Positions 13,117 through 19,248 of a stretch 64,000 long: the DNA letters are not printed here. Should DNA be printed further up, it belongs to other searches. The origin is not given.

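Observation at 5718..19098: Lower-GC 13-kb block: a giant LamG/beta-helix surface protein translationally coupled to a Sec-signal RHS toxin, with no known secretion-system marker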

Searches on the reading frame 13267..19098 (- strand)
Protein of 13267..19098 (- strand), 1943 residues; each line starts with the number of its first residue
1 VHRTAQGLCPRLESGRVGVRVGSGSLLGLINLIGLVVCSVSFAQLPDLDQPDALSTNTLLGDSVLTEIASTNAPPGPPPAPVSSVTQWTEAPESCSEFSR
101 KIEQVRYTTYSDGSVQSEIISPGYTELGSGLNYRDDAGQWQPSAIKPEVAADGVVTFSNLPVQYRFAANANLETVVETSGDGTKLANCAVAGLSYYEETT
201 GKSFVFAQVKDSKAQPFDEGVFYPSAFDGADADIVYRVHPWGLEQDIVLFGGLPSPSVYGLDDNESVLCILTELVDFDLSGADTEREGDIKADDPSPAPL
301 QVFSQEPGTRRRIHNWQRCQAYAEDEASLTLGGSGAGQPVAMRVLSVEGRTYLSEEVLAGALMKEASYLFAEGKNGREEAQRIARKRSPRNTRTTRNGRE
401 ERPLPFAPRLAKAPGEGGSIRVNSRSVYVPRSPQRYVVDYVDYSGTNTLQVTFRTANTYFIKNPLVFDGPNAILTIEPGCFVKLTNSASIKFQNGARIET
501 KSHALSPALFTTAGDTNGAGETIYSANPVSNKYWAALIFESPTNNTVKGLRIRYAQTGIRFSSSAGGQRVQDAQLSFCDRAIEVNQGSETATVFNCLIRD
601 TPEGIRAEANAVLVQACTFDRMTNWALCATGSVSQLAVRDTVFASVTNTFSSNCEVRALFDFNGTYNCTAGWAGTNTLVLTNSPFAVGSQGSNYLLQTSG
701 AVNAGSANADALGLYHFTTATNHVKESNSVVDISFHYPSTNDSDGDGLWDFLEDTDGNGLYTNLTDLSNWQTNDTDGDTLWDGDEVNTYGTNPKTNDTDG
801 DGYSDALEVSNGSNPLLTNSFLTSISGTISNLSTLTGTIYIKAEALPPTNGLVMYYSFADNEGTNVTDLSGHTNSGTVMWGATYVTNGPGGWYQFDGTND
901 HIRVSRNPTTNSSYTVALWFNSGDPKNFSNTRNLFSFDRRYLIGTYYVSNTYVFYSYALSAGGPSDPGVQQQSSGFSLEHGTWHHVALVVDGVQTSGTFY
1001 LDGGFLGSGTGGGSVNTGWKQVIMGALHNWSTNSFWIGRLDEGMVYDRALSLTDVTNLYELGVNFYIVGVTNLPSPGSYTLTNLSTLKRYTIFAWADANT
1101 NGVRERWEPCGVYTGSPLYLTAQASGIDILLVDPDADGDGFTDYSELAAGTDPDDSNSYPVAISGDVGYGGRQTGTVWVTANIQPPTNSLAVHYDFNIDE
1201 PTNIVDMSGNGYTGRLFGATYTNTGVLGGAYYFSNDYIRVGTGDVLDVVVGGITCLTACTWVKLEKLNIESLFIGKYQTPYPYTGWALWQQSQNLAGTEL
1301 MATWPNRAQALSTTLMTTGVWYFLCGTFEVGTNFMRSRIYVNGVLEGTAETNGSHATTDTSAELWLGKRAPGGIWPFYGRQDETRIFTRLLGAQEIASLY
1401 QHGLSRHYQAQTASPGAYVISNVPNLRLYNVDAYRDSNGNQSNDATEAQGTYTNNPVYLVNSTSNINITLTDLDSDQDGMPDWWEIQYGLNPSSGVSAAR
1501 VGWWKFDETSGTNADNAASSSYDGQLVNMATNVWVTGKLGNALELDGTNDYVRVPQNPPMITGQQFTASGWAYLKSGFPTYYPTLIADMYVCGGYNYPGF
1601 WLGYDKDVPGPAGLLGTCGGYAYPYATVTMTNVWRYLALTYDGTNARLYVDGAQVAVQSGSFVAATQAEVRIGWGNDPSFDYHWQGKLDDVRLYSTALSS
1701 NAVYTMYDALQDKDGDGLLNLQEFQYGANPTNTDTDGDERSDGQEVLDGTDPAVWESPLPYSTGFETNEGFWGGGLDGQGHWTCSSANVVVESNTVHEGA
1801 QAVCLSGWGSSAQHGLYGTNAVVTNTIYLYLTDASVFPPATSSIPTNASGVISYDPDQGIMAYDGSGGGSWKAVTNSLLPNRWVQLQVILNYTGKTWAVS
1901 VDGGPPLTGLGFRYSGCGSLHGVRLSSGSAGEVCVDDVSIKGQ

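Call 6: search_protein_families(library=pfam, proteins=[window:13267-19098:-], max_evalue=0.01)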
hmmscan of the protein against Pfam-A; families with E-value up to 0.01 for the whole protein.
window:13267-19098:- (1943 aa): 3 families
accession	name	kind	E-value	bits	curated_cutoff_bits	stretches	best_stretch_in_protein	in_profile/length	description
PF13385.13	Laminin_G_3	-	1.3e-56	191.3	27.6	3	1546-1702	1-149/151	Concanavalin A-like lectin/glucanases superfamily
PF18884.5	TSP3_bac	-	5.9e-16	58.4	25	2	797-816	1-20/22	Bacterial TSP3 repeat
PF03495.19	Binary_toxB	-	0.00015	22.3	25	1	742-811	2-62/78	Clostridial binary toxin B/anthrax toxin PA Ca-binding domain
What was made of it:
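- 13267..19044 (-): Giant accessory protein, 1925 aa from GTG 19044; the ORF extends to 19098. Order of parts: signal peptide (aa 1-25), GND domain (aa ~45-452), beta-helix (aa ~453-722), then TSP3 repeats with three LamG domains, then a ConA-like C-terminal domain. Pfam Laminin_G_3 x3 and TSP3_bac from call 6.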

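Call 7: search_protein_families(library=ncbifam, proteins=[window:13267-19098:-], max_evalue=0.01)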
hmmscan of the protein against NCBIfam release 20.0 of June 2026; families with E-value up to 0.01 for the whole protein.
window:13267-19098:- (1943 aa): 4 families
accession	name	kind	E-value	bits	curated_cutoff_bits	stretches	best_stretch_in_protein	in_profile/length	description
NF052521.1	TafC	equivalog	9.7e-22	77.6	410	1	1499-1716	147-369/373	TafC family fimbrial protein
NF033765.2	gliding_CglD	equivalog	2.8e-09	35.4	400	1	727-812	162-244/1124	adventurous gliding motility lipoprotein CglD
NF047639.1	throspo3_MtsD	equivalog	2.2e-07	29.4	800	0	756-817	442-502/651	cell-cell cohesion protein MtsD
NF042425.1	Amuc_1099_fam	equivalog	5.9e-06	26.1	50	1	1133-1163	127-157/321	Amuc_1099 family pilus-like system protein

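Call 71: search_solved_structures(query=window:13270-19044:-, max_evalue=0.01)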
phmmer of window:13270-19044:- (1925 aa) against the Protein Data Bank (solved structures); distinct sequences matched with E-value up to 0.01: 3.
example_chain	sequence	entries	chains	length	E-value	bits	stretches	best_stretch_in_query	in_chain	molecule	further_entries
4qvs_A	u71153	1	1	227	3e-08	34.4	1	1483-1688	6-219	S-layer domain-containing protein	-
8sl1_A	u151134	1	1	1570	0.00049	20.4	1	1614-1735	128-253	Pappalysin-2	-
7c7r_B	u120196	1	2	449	0.00065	20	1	1667-1736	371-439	Biofilm-associated surface protein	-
